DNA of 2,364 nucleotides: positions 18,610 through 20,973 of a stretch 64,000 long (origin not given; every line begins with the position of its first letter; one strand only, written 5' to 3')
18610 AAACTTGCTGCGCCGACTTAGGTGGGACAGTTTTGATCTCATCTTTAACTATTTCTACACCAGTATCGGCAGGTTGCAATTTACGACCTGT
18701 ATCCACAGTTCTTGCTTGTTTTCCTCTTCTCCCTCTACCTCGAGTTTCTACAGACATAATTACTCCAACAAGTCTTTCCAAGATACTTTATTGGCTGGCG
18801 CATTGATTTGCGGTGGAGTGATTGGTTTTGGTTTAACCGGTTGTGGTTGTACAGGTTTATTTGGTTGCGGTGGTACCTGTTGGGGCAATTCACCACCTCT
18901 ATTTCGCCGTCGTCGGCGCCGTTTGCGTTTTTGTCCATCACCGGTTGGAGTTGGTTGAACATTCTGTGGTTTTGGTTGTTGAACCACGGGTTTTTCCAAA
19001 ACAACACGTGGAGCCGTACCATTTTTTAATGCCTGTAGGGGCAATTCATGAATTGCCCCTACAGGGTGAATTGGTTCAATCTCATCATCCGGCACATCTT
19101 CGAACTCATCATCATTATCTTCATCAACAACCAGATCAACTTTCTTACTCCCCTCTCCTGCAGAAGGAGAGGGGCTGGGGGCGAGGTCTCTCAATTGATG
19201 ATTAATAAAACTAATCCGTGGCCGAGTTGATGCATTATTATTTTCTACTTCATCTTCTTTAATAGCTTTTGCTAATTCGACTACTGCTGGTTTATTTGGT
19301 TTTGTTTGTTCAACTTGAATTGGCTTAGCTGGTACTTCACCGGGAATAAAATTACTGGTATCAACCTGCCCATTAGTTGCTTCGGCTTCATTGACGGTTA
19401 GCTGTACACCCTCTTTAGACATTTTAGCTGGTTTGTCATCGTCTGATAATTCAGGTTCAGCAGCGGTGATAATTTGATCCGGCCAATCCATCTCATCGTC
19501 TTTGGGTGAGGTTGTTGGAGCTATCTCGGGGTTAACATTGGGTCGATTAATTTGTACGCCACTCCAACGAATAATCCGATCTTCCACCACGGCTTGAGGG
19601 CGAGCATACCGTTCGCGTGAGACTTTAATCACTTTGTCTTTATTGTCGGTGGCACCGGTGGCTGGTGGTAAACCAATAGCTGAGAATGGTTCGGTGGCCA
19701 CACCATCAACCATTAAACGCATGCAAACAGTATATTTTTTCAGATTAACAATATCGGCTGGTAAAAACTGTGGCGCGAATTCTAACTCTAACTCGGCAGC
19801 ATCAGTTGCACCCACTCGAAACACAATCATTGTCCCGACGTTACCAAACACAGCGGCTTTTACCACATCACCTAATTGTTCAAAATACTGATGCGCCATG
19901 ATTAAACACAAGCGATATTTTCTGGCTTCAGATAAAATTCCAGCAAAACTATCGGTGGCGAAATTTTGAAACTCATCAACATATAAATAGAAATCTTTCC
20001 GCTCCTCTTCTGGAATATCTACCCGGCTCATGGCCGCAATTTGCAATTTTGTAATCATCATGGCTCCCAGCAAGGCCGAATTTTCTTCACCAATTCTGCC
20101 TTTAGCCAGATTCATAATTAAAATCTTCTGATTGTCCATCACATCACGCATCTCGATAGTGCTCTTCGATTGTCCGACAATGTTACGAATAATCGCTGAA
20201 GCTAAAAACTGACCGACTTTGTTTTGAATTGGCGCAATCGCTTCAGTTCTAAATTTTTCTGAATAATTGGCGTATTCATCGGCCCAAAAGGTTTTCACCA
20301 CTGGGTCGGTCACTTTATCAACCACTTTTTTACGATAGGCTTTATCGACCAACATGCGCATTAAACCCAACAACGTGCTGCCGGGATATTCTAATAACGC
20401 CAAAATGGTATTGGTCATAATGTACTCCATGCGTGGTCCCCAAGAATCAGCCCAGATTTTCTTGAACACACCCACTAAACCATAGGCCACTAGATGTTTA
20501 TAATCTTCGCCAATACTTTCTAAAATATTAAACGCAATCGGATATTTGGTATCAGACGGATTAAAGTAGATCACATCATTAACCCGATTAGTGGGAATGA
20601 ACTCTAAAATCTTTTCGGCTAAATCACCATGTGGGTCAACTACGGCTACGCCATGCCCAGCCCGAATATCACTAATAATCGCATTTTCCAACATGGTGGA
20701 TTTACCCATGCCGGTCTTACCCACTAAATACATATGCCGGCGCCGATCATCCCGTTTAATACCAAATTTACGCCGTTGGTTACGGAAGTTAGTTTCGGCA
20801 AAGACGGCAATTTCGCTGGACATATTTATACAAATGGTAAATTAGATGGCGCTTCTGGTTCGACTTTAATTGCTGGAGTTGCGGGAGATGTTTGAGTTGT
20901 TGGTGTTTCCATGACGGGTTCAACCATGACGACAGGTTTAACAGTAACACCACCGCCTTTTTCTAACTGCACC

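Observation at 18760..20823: T4CP/HerA-like ATPase without a TM domain but with a long acidic/Pro-rich tail ending in a poly-Arg patch; adjacent Arg-rich N-terminus of the 923-aa protein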

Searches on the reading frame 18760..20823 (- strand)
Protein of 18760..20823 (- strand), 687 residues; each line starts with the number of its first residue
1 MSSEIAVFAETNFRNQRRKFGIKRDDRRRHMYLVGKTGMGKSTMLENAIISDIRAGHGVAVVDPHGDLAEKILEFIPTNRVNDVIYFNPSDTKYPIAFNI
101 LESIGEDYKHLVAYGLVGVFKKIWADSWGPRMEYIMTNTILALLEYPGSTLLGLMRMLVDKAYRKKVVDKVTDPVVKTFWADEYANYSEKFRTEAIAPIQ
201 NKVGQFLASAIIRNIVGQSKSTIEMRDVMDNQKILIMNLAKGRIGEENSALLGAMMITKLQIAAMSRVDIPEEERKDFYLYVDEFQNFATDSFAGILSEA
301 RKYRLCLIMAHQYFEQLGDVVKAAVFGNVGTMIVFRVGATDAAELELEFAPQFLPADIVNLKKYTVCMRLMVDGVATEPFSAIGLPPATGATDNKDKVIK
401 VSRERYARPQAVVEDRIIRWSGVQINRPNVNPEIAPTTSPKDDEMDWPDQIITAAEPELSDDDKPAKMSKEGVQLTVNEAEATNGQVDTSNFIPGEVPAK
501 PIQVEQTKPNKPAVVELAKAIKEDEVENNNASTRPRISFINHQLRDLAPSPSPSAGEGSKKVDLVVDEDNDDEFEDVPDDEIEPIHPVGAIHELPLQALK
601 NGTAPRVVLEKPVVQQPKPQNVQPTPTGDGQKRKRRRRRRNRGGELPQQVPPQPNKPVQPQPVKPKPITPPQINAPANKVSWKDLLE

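Call 3: search_protein_families(library=pfam, proteins=[window:18760-20823:-], max_evalue=0.01)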
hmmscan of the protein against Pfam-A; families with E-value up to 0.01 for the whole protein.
window:18760-20823:- (687 aa): 4 families
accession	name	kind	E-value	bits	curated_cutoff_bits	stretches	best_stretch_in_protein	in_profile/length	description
PF10412.15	TrwB_AAD_bind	-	5.7e-14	52.2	20.5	1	25-344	12-317/387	Type IV secretion-system coupling protein DNA-binding domain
PF12696.13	TraG-D_C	-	4.1e-05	23.9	22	1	279-343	3-72/126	TraM recognition site of TraD and TraG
PF01935.23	DUF87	-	7.1e-05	23.4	23.2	1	28-241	23-203/220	Helicase HerA, central domain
PF13401.12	AAA_22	-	0.0088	16.8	27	0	26-51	3-28/130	AAA domain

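Call 4: search_protein_families(library=ncbifam, proteins=[window:18760-20823:-], max_evalue=0.01)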
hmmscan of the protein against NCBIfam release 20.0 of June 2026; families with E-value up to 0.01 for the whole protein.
window:18760-20823:- (687 aa): 7 families
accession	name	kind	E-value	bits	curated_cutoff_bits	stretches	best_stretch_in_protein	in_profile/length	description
TIGR03743.1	SXT_TraD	subfamily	4.2e-12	45.3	366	2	21-68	168-215/636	conjugative transfer system coupling protein TraD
TIGR03754.1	conj_TOL_TraD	equivalog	8.3e-09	34.5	647.55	1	19-68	171-220/643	type IV conjugative transfer system coupling protein TraD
NF045973.1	conju_CD1115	equivalog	2.4e-08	33.3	250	1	23-338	19-358/442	VirD4-like conjugal transfer protein, CD1115 family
NF041447.1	TrbC_conju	equivalog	8.4e-07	27.8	800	1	14-65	115-166/685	F-type conjugative transfer protein TrbC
TIGR02759.1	TraD_Ftype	equivalog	3.4e-06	26.1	521.35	1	254-344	385-480/566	type IV conjugative transfer system coupling protein TraD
NF053655.1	CedD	equivalog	9.3e-06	24.6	600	1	15-89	208-281/527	DNA-translocating ATPase CedD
NF045975.1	VirB4_plasma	equivalog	0.0007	17.4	590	1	30-65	517-552/894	Mbov_0397 family ICE element conjugal transfer ATPase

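Call 8: find_homologous_proteins(query=window:18760-20823:-, max_evalue=0.00001)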
Query window:18760-20823:- (687 aa): 8000 proteins with E <= 0.00001 among 8000 candidates; the best 120 are listed.
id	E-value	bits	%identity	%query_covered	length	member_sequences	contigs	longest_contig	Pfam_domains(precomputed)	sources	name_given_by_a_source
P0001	0.0e+0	1548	100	100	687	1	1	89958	PF10412.16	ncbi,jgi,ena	ncbi:MAG: type IV secretion system DNA-binding domain-containing protein [Patescibacteria group bact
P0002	1.0e-284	964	77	80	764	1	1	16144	PF10412.16,PF01935.24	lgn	-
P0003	3.4e-283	959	69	92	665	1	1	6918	PF10412.16,PF01935.24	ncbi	ncbi:MAG: hypothetical protein ACD_41C00250G0005, partial [uncultured bacterium]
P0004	7.2e-283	958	76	82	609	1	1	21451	PF10412.16,PF01935.24,PF12696.14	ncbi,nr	ncbi:MAG: type IV secretion system DNA-binding domain-containing protein [Candidatus Kerfeldbacteria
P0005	4.8e-278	942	78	79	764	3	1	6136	PF10412.16,PF01935.24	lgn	-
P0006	5.3e-267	906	70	91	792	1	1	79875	PF10412.16,PF01935.24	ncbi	-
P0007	1.0e-264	898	74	80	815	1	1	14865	PF10412.16,PF01935.24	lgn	-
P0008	9.5e-261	885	72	81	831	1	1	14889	PF10412.16,PF01935.24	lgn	-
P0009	9.8e-255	865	-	-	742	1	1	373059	PF10412.16,PF01935.24,PF12696.14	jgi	-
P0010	2.0e-254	864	88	62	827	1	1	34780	PF10412.16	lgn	-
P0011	4.3e-252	856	87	62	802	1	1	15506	PF10412.16,PF12696.14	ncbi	-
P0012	1.1e-246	839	63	96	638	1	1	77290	PF10412.16,PF12696.14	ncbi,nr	ncbi:MAG: type IV secretion system DNA-binding domain-containing protein [Candidatus Kerfeldbacteria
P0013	2.7e-246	837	86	62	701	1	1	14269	PF10412.16,PF01935.24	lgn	-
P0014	3.0e-246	837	85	63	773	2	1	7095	PF10412.16,PF01935.24,PF02534.21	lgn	-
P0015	5.7e-246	836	85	61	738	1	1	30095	PF10412.16,PF01935.24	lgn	-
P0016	7.0e-246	836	70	80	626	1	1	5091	PF10412.16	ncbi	-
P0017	2.9e-245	834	64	91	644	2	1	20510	PF10412.16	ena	-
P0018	6.9e-245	833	57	100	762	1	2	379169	PF10412.16,PF01935.24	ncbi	-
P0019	4.0e-244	830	71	79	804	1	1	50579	PF10412.16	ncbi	-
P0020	2.3e-243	828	85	62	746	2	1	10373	PF10412.16,PF01935.24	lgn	-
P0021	1.4e-242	825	84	62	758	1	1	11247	PF10412.16,PF01935.24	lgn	-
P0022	4.8e-235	800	83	61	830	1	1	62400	PF10412.16,PF01935.24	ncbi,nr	ncbi:MAG: type IV secretion system DNA-binding domain-containing protein [bacterium]|nr:type IV secr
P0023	4.5e-229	780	57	92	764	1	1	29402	PF10412.16,PF01935.24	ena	-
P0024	1.1e-225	769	76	63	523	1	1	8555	PF10412.16,PF01935.24,PF02534.21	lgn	-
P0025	5.5e-225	767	78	62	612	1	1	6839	PF10412.16,PF01935.24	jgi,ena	-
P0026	5.9e-225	767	79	61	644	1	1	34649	PF10412.16,PF01935.24,PF12696.14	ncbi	ncbi:MAG: type IV secretion system DNA-binding domain-containing protein [Patescibacteria group bact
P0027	7.8e-224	763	72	67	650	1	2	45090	PF10412.16,PF01935.24,PF02534.21,PF12696.14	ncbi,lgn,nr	ncbi:type IV secretion system DNA-binding domain-containing protein [Patescibacteria group bacterium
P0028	4.3e-223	761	69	68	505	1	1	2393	PF10412.16,PF01935.24,PF02534.21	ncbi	ncbi:MAG: type IV secretion system DNA-binding domain-containing protein, partial [Patescibacteria g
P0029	6.3e-223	760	69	68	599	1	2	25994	PF10412.16,PF01935.24,PF02534.21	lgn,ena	-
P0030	1.4e-222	759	76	62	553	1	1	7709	PF10412.16,PF01935.24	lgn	-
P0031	9.4e-222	756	75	63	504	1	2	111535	PF10412.16,PF01935.24,PF02534.21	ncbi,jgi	ncbi:MAG: type IV secretion system DNA-binding domain-containing protein [Patescibacteria group bact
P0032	2.6e-221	755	75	63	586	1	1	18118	PF10412.16,PF01935.24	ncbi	ncbi:MAG: type IV secretion system DNA-binding domain-containing protein [Patescibacteria group bact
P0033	4.6e-220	751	76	62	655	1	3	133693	PF10412.16,PF01935.24,PF02534.21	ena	-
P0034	3.5e-219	748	74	62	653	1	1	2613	PF10412.16,PF01935.24,PF02534.21,PF12696.14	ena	-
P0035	1.7e-217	742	76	61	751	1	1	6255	PF10412.16,PF01935.24,PF12696.14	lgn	-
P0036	2.4e-217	742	76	61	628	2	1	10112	PF10412.16,PF01935.24,PF02534.21,PF12696.14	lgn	-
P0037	9.7e-214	730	80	57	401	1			PF10412.16,PF01935.24,PF12696.14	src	-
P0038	1.4e-212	726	74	61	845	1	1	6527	PF10412.16,PF01935.24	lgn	-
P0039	3.2e-212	725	74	61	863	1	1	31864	PF10412.16,PF01935.24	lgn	-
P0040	2.1e-211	722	74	62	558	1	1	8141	PF10412.16,PF01935.24,PF02534.21,PF12696.14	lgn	-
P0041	3.8e-211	721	76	61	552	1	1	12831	PF10412.16,PF01935.24,PF02534.21,PF12696.14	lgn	-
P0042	1.1e-210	720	64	73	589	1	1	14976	PF10412.16,PF23477.2,PF12696.14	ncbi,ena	-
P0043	1.9e-210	719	69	68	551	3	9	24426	PF10412.16,PF01935.24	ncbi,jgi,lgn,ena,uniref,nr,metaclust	ncbi:MAG: hypothetical protein COT24_05450 [Candidatus Kerfeldbacteria bacterium CG08_land_8_20_14_0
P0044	2.4e-210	718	71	63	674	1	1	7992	PF10412.16,PF01935.24,PF12696.14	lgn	-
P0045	2.6e-210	718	75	61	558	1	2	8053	PF10412.16,PF01935.24,PF02534.21,PF12696.14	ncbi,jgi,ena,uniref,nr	ncbi:MAG: hypothetical protein COY66_06345 [Candidatus Kerfeldbacteria bacterium CG_4_10_14_0_8_um_f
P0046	3.3e-210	718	55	92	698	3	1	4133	PF10412.16,PF01935.24,PF02534.21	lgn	-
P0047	4.5e-210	717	76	61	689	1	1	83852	PF10412.16,PF01935.24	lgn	-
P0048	1.7e-209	716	74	61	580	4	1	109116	PF10412.16,PF01935.24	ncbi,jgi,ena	ncbi:MAG: type IV secretion system DNA-binding domain-containing protein [Patescibacteria group bact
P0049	1.9e-209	715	75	61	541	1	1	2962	PF10412.16,PF01935.24,PF12696.14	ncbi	-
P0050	2.0e-209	715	74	61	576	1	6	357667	PF10412.16,PF01935.24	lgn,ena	-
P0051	2.7e-209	715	71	64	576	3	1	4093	PF10412.16,PF01935.24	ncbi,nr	ncbi:type IV secretion system DNA-binding domain-containing protein [Patescibacteria group bacterium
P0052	4.4e-209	714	73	62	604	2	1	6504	PF10412.16,PF01935.24,PF23477.2,PF02534.21,PF12696.14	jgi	jgi:CxxC-x17-CxxC domain-containing protein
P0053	1.9e-208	712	69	65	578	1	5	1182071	PF10412.16,PF01935.24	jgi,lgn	jgi:hypothetical protein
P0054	2.5e-208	712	73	62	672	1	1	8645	PF10412.16,PF01935.24,PF02534.21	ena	-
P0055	3.2e-208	711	73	62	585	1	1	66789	PF10412.16,PF01935.24,PF23477.2,PF02534.21,PF12696.14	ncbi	-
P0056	3.8e-208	711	73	62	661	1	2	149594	PF10412.16,PF23477.2,PF12696.14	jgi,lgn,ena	jgi:CxxC-x17-CxxC domain-containing protein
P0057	3.9e-208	711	73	61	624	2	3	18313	PF10412.16,PF01935.24,PF23477.2,PF12696.14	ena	-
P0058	7.2e-208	710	63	76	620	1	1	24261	PF10412.16,PF01935.24,PF02534.21,PF12696.14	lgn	-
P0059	7.8e-208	710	74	61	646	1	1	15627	PF10412.16,PF23477.2,PF02534.21,PF12696.14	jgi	jgi:CxxC-x17-CxxC domain-containing protein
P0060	9.6e-208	710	73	62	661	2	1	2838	PF10412.16,PF23477.2,PF12696.14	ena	-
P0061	9.9e-208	710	60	78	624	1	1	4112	PF10412.16,PF01935.24,PF23477.2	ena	-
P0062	1.0e-207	710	73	61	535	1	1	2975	PF10412.16,PF01935.24,PF23477.2,PF02534.21,PF12696.14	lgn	-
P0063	1.2e-207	709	71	64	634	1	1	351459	PF10412.16,PF01935.24,PF02534.21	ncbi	ncbi:MAG: type IV secretion system DNA-binding domain-containing protein [Candidatus Kerfeldbacteria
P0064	1.5e-207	709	72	62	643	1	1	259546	PF10412.16,PF23477.2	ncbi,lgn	ncbi:MAG: type IV secretory system conjugative DNA transfer family protein [Patescibacteria group ba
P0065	1.7e-207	709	69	66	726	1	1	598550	PF10412.16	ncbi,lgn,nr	ncbi:MAG: type IV secretion system DNA-binding domain-containing protein [Candidatus Kerfeldbacteria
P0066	2.0e-207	709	74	61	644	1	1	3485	PF10412.16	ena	-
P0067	2.3e-207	709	73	61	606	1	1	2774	PF10412.16,PF01935.24,PF23477.2,PF02534.21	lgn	-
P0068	2.4e-207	709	73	61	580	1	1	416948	PF10412.16,PF01935.24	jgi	jgi:hypothetical protein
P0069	2.4e-207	709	73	61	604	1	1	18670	PF10412.16,PF01935.24,PF02534.21,PF12696.14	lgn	-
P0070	2.4e-207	708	73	61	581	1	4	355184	PF10412.16,PF01935.24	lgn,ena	-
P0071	3.2e-207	708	71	61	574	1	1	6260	PF10412.16,PF23477.2,PF02534.21,PF12696.14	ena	-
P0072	3.5e-207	708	73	61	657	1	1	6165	PF10412.16,PF01935.24,PF02534.21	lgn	-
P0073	3.6e-207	708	72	61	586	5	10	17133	PF10412.16,PF01935.24,PF23477.2,PF02534.21,PF12696.14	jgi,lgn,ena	-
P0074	3.7e-207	708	73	61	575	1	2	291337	PF10412.16,PF01935.24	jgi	-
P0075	4.3e-207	708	65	67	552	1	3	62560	PF10412.16,PF01935.24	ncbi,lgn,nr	ncbi:type IV secretion system DNA-binding domain-containing protein [Patescibacteria group bacterium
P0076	6.7e-207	707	72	61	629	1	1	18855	PF10412.16,PF01935.24,PF23477.2,PF02534.21,PF12696.14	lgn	-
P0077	8.6e-207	707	75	61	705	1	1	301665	PF10412.16,PF01935.24,PF02534.21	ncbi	-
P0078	1.0e-206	706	71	61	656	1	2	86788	PF10412.16,PF01935.24,PF02534.21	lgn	-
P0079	1.1e-206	706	72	61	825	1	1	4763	PF10412.16,PF01935.24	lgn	-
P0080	1.2e-206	706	70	61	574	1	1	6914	PF10412.16,PF23477.2,PF02534.21,PF12696.14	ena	-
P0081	1.5e-206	706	73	61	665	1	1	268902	PF10412.16,PF23477.2,PF12696.14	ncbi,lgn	-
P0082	2.1e-206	705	72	62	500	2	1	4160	PF10412.16,PF02534.21,PF12696.14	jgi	jgi:hypothetical protein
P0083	2.4e-206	705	72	61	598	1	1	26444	PF10412.16,PF01935.24,PF23477.2,PF02534.21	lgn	-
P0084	3.1e-206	705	71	61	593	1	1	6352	PF10412.16,PF23477.2,PF02534.21,PF12696.14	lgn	-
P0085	3.2e-206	705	71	61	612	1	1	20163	PF10412.16,PF01935.24,PF23477.2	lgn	-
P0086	5.7e-206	704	72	61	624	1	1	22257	PF10412.16,PF01935.24,PF23477.2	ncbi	-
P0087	6.1e-206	704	72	61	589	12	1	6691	PF10412.16,PF01935.24,PF23477.2,PF02534.21,PF12696.14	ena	-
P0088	7.2e-206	704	72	61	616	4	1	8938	PF10412.16,PF01935.24,PF23477.2,PF02534.21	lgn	-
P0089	7.3e-206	704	60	77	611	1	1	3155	PF10412.16,PF23477.2,PF12696.14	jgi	jgi:CxxC-x17-CxxC domain-containing protein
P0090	7.7e-206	704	73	61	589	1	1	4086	PF10412.16,PF01935.24,PF23477.2,PF02534.21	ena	-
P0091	1.1e-205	703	72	61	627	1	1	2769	PF10412.16,PF01935.24,PF02534.21,PF12696.14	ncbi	-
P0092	1.2e-205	703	72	61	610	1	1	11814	PF10412.16,PF01935.24,PF23477.2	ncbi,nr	ncbi:type IV secretion system DNA-binding domain-containing protein [Candidatus Uhrbacteria bacteriu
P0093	1.3e-205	703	73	61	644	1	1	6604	PF10412.16,PF01935.24,PF02534.21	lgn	-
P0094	1.3e-205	703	72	61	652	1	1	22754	PF10412.16,PF01935.24,PF23477.2,PF02534.21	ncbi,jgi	jgi:CxxC-x17-CxxC domain-containing protein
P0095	1.4e-205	703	68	65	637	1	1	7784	PF10412.16,PF01935.24,PF23477.2,PF12696.14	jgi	-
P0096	1.4e-205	703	73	61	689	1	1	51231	PF10412.16,PF01935.24,PF02534.21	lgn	-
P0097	1.6e-205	702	72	62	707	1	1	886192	PF10412.16,PF01935.24,PF23477.2,PF02534.21,PF12696.14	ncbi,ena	-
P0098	1.8e-205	702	70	62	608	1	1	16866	PF10412.16,PF23477.2,PF02534.21,PF12696.14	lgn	-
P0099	1.8e-205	702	72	62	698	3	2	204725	PF10412.16,PF23477.2,PF12696.14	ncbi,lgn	-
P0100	2.1e-205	702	71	61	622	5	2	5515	PF10412.16,PF01935.24,PF23477.2,PF02534.21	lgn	-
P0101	2.3e-205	702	72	61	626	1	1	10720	PF10412.16,PF23477.2,PF02534.21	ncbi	-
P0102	2.7e-205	702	73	62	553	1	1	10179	PF10412.16,PF12696.14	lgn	-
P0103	2.8e-205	702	72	62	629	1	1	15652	PF10412.16,PF01935.24,PF02534.21,PF12696.14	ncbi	-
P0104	2.8e-205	702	72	61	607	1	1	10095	PF10412.16,PF01935.24,PF23477.2,PF12696.14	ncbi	-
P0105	2.9e-205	702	72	62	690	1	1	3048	PF10412.16,PF01935.24,PF23477.2,PF02534.21,PF12696.14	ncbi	-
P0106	3.2e-205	701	71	61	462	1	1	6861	PF10412.16,PF01935.24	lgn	-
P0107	3.3e-205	701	70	62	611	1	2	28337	PF10412.16,PF23477.2,PF02534.21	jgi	-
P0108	3.3e-205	701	71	61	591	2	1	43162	PF10412.16,PF01935.24,PF12696.14,PF25199.2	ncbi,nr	ncbi:MAG: type IV secretion system DNA-binding domain-containing protein [Patescibacteria group bact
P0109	3.5e-205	701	70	62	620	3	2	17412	PF10412.16,PF01935.24,PF23477.2,PF12696.14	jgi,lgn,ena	jgi:CxxC-x17-CxxC domain-containing protein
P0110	3.7e-205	701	71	61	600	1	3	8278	PF10412.16,PF01935.24,PF23477.2,PF02534.21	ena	-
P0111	4.2e-205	701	70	64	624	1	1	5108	PF10412.16,PF01935.24,PF23477.2,PF02534.21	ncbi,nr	ncbi:MAG: type IV secretion system DNA-binding domain-containing protein [Candidatus Kerfeldbacteria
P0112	4.4e-205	701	70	61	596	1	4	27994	PF10412.16,PF23477.2,PF02534.21,PF12696.14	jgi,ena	-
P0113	4.8e-205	701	71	61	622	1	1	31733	PF10412.16,PF23477.2,PF12696.14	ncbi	-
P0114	5.0e-205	701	72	61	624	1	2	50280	PF10412.16,PF01935.24,PF23477.2,PF02534.21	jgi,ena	jgi:CxxC-x17-CxxC domain-containing protein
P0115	5.0e-205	701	69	64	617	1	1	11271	PF10412.16,PF02534.21,PF12696.14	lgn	-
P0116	5.3e-205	701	68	64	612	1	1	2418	PF10412.16,PF01935.24,PF23477.2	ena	-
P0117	5.4e-205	701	68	64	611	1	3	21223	PF10412.16,PF01935.24,PF23477.2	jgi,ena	-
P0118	6.6e-205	700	68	64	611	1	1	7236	PF10412.16,PF01935.24,PF23477.2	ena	-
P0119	7.4e-205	700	73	61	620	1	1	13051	PF10412.16,PF01935.24,PF12696.14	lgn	-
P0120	7.7e-205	700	67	67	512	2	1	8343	PF10412.16,PF01935.24,PF02534.21,PF12696.14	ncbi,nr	ncbi:MAG TPA: type IV secretion system DNA-binding domain-containing protein, partial [Patescibacter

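Call 19: find_related_loci(query=A1, collection=genome_contigs, flank=10000)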
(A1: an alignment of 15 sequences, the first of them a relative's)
Query A1 (687 aa) in genome_contigs; peptide patterns used: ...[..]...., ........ (x = any residue, [..] = any of these).
600 stretches matched a pattern (row limit reached: there are more); 592 encode a relative of the query (tblastn E <= 1e-3); the best 80 are kept; 80 distinct loci.
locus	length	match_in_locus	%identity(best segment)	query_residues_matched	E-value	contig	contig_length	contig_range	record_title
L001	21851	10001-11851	70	1-622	0e+0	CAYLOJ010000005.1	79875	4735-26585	MAG TPA_asm: uncultured Gammaproteobacteria bacterium isolate SRP278252_co2_2 genome assembly, contig: NODE_443_length_7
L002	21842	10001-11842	64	5-627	0e+0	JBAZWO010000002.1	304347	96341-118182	MAG: Patescibacteria group bacterium isolate SO_2017_GW1_34 NODE_279_length_304347_cov_5.954543_OW334_2017, whole genome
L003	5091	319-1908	70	2-554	0e+0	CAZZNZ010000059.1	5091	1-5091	MAG TPA_asm: uncultured Gammaproteobacteria bacterium isolate SRP192515_co1_29 genome assembly, contig: NODE_17836_lengt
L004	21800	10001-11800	63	4-660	0e+0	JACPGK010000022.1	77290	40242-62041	MAG: Candidatus Kerfeldbacteria bacterium isolate NC_groundwater_385_Ag_B-0.1um_43_29 GD18-4_B1_scaffold_1044560, whole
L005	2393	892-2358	69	4-472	0e+0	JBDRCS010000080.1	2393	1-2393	MAG: Patescibacteria group bacterium isolate MEGAHIT-group-1.195 k141_7752389, whole genome shotgun sequence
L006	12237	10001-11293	75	5-437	0e+0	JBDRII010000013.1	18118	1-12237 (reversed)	MAG: Patescibacteria group bacterium isolate MEGAHIT-group-1.58 k141_1806356, whole genome shotgun sequence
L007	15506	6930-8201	87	5-428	0e+0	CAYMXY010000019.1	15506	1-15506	MAG TPA_asm: uncultured Gammaproteobacteria bacterium isolate SRP090828_co3_45 genome assembly, contig: NODE_633_length_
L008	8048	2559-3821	75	4-424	0e+0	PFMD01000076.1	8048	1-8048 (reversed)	MAG: Candidatus Kerfeldbacteria bacterium CG_4_10_14_0_8_um_filter_42_10 CG_4_10_14_0.8_um_filter_scaffold_5969_c, whole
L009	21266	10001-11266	74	3-424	0e+0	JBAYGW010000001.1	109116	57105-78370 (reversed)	MAG: Patescibacteria group bacterium isolate SO_2016_GW1_134 scaffold00414_OW334_2016, whole genome shotgun sequence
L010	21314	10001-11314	71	4-441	0e+0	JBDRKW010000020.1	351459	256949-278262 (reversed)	MAG: Candidatus Kerfeldbacteria bacterium isolate MEGAHIT-group-1.742 k141_5154515, whole genome shotgun sequence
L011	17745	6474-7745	72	2-425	0e+0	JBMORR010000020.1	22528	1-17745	MAG: Patescibacteria group bacterium isolate Betzabe_MAG185 MAG185_20, whole genome shotgun sequence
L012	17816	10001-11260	72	4-423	0e+0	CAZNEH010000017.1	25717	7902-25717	MAG TPA_asm: uncultured Gammaproteobacteria bacterium isolate SRP167671_co2_232 genome assembly, contig: NODE_2557_lengt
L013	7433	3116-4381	71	4-423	0e+0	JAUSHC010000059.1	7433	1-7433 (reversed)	MAG: bacterium isolate E14_metabat.bin.167 E14_k141_1774450, whole genome shotgun sequence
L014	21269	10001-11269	72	2-424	0e+0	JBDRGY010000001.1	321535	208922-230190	MAG: Patescibacteria group bacterium isolate MEGAHIT-group-1.473 k141_1774891, whole genome shotgun sequence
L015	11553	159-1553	67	4-446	0e+0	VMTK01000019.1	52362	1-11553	MAG: Candidatus Falkowbacteria bacterium isolate S3_17 k141_56336, whole genome shotgun sequence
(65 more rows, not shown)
